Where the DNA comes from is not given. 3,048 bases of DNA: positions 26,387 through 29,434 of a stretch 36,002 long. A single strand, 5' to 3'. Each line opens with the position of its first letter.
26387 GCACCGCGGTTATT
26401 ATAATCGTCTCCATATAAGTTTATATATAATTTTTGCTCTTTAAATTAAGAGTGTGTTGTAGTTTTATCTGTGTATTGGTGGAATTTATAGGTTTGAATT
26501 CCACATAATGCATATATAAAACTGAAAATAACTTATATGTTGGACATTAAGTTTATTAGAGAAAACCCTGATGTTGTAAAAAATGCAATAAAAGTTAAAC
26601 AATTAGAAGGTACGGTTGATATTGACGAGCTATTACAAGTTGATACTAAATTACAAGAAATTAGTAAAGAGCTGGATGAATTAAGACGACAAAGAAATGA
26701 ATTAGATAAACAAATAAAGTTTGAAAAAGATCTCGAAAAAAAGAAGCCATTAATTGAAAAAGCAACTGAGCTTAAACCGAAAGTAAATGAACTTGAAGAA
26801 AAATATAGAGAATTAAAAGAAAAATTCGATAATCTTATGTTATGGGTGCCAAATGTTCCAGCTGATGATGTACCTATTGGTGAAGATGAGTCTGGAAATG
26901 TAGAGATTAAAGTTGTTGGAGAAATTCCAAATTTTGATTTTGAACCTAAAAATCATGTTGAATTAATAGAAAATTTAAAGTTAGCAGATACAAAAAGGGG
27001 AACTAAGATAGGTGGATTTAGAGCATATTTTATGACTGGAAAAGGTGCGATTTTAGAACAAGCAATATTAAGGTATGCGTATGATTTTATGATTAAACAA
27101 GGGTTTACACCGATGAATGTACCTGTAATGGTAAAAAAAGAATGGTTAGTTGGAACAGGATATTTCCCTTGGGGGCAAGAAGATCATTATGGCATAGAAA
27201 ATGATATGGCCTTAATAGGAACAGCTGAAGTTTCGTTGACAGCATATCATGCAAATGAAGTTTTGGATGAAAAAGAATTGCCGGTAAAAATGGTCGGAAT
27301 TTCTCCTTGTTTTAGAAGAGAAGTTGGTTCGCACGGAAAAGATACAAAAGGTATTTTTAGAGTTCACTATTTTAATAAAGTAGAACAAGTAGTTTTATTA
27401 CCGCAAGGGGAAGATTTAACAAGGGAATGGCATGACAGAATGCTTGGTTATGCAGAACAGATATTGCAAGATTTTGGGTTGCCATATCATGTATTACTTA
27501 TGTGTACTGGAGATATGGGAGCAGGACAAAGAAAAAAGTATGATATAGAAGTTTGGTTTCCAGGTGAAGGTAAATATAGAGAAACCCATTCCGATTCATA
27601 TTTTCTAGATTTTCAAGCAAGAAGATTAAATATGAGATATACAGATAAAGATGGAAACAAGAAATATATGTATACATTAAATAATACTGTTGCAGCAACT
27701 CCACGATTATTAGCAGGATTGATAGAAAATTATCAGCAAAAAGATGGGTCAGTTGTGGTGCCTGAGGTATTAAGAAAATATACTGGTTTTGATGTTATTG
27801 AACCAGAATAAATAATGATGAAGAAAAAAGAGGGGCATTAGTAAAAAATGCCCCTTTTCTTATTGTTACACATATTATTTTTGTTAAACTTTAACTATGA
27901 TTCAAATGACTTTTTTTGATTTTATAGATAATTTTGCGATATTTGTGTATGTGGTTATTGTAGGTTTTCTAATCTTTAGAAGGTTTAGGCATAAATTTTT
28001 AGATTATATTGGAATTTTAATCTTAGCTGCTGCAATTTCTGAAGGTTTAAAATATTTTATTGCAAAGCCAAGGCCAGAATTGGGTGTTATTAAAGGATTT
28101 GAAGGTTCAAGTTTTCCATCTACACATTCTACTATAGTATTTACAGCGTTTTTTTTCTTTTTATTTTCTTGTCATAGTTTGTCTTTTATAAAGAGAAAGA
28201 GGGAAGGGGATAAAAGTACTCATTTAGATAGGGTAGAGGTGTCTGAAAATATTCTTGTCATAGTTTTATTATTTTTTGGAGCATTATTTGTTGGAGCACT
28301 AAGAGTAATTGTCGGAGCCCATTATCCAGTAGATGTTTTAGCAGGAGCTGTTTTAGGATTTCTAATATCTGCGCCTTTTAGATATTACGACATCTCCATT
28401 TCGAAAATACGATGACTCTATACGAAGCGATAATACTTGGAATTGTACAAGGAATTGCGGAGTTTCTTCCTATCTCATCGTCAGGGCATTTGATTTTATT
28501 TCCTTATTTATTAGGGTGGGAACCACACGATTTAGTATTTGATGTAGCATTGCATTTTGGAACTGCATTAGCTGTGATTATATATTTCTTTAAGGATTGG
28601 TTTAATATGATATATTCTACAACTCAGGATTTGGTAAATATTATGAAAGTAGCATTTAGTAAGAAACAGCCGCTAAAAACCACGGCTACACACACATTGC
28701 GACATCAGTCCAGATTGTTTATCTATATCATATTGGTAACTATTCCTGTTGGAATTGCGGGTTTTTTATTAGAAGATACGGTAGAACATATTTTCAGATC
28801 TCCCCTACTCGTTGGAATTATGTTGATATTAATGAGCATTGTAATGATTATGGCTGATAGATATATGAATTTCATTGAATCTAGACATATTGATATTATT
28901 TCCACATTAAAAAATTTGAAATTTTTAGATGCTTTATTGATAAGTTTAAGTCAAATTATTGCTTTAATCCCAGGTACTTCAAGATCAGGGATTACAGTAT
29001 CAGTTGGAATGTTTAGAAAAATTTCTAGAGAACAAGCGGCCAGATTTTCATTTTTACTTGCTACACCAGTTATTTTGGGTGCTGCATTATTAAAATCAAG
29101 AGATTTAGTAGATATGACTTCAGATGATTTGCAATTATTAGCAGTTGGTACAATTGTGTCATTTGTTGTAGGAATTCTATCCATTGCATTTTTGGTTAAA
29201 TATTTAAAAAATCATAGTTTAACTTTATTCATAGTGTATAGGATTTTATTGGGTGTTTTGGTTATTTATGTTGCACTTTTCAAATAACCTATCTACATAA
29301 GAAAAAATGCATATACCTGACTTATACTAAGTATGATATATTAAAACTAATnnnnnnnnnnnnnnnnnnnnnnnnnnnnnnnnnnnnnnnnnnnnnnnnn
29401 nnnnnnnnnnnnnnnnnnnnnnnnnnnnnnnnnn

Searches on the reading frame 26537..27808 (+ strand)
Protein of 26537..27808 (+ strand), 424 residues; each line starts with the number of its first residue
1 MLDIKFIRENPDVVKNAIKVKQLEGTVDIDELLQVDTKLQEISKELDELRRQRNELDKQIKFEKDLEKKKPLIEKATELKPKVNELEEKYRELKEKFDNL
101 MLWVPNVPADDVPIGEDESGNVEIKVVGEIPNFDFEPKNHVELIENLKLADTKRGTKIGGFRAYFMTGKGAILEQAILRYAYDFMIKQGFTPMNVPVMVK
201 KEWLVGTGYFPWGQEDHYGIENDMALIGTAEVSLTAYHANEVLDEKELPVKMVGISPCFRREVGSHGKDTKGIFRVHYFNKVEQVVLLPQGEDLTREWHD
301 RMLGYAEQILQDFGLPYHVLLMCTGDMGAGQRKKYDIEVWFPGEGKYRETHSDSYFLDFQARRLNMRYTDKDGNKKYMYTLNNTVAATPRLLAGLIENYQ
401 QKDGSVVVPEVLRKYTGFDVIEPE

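Call 23: search_protein_families(library=pfam, proteins=[window:26537-27808:+], max_evalue=0.001)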
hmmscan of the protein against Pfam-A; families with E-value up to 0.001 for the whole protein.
window:26537-27808:+ (424 aa): 2 families
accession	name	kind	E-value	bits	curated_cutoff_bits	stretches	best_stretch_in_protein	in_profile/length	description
PF00587.30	tRNA-synt_2b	-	3.3e-33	115.7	29.3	1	222-399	9-179/179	tRNA synthetase class II core domain (G, H, P, S and T)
PF02403.27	Seryl_tRNA_N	-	9e-24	84.2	28.2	1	1-108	1-108/108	Seryl-tRNA synthetase N-terminal domain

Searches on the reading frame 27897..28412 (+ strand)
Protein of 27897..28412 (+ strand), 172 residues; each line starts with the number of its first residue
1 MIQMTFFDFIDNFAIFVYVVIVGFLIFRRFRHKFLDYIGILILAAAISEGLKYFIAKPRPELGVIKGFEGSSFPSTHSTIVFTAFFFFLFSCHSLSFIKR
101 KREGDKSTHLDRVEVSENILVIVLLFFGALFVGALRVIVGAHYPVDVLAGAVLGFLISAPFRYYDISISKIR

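Call 23: search_protein_families(library=pfam, proteins=[window:27897-28412:+], max_evalue=0.001)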
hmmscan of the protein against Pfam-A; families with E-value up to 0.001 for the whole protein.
window:27897-28412:+ (172 aa): 1 family
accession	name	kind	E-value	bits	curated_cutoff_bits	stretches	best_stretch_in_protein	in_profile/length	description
PF01569.27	PAP2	-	6.6e-21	74.9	27.2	1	35-160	3-120/130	PAP2 superfamily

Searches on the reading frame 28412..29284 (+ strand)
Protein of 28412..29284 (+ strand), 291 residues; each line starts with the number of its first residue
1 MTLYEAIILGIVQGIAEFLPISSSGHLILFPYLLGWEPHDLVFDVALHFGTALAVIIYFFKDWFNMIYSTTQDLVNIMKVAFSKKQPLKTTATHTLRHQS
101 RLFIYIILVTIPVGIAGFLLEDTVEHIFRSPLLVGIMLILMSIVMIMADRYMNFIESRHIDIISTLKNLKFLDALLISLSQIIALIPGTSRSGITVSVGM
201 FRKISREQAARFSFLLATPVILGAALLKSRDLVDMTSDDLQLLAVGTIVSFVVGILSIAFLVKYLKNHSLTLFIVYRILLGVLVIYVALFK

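Call 23: search_protein_families(library=pfam, proteins=[window:28412-29284:+], max_evalue=0.001)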
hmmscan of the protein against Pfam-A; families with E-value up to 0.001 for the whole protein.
window:28412-29284:+ (291 aa): 1 family
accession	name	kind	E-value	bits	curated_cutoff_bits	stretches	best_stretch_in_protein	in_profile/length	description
PF02673.24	BacA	-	9.6e-81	271.7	33.4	1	6-283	1-257/257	Bacitracin resistance protein BacA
